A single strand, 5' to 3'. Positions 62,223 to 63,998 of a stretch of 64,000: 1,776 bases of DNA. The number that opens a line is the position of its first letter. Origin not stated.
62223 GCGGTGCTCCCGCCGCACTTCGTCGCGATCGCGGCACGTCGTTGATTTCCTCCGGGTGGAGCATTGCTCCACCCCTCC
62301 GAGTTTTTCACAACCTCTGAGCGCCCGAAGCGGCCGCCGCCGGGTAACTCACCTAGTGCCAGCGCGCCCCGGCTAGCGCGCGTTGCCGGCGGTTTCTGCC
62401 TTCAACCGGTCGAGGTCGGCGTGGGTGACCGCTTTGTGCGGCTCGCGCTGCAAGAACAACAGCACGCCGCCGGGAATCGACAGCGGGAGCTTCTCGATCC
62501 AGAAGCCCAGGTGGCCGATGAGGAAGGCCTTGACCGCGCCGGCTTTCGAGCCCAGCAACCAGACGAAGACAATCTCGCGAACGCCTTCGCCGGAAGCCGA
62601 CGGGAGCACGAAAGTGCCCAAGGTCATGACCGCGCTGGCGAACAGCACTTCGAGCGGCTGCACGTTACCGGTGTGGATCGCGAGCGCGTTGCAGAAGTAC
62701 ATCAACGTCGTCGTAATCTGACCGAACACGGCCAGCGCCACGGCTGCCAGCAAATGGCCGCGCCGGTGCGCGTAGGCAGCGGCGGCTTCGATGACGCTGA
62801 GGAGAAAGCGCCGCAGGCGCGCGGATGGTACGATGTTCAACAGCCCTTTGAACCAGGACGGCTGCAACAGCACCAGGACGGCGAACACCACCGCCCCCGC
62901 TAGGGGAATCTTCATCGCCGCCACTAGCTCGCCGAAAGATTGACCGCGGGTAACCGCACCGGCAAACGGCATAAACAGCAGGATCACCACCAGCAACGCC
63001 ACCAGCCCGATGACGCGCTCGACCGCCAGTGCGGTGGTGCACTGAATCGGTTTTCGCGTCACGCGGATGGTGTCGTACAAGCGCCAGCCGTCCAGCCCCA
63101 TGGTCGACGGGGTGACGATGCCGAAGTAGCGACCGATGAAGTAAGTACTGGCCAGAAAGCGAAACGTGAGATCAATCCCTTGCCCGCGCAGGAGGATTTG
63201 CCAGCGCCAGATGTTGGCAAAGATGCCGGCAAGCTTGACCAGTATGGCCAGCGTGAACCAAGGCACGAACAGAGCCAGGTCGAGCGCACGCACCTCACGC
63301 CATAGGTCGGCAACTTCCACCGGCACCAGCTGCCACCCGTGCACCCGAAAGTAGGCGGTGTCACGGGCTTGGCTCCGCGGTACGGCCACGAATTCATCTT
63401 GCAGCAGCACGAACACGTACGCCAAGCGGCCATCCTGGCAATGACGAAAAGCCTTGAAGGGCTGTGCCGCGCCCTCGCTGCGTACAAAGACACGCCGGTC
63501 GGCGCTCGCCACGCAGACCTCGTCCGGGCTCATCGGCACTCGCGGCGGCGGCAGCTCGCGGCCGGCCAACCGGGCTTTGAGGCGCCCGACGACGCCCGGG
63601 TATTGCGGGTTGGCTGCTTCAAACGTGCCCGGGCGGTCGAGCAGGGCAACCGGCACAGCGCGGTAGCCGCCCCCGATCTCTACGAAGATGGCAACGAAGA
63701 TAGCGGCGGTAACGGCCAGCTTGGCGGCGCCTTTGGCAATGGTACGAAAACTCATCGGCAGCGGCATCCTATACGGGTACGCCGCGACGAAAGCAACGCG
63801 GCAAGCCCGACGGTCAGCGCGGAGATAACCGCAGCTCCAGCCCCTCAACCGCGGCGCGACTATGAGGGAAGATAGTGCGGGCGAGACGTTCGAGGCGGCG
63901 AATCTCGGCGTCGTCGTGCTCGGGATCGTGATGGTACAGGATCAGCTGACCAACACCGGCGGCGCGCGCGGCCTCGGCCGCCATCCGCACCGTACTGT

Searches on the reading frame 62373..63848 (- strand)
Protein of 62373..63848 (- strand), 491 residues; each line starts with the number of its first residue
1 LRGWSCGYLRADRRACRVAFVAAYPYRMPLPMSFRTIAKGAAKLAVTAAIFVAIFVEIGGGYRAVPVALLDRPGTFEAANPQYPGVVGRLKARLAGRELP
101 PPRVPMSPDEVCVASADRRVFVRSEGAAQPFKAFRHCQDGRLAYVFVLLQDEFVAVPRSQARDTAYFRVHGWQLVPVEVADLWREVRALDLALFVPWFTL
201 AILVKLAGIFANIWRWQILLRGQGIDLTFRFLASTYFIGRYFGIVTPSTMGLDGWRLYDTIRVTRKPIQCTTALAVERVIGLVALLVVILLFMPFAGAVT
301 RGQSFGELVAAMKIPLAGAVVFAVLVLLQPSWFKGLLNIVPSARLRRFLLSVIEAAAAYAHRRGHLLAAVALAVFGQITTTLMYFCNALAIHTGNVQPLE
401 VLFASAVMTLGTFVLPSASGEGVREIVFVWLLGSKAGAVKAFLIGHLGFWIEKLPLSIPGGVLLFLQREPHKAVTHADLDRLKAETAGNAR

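Call 35: search_protein_families(library=pfam, proteins=[window:62373-63848:-], max_evalue=0.0001)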
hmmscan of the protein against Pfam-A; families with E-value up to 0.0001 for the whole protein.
window:62373-63848:- (491 aa): 1 family
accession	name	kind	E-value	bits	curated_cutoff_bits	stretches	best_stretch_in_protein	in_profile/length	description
PF03706.18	LPG_synthase_TM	-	2.1e-18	67.3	33.4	1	177-434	19-275/302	Lysylphosphatidylglycerol synthase TM region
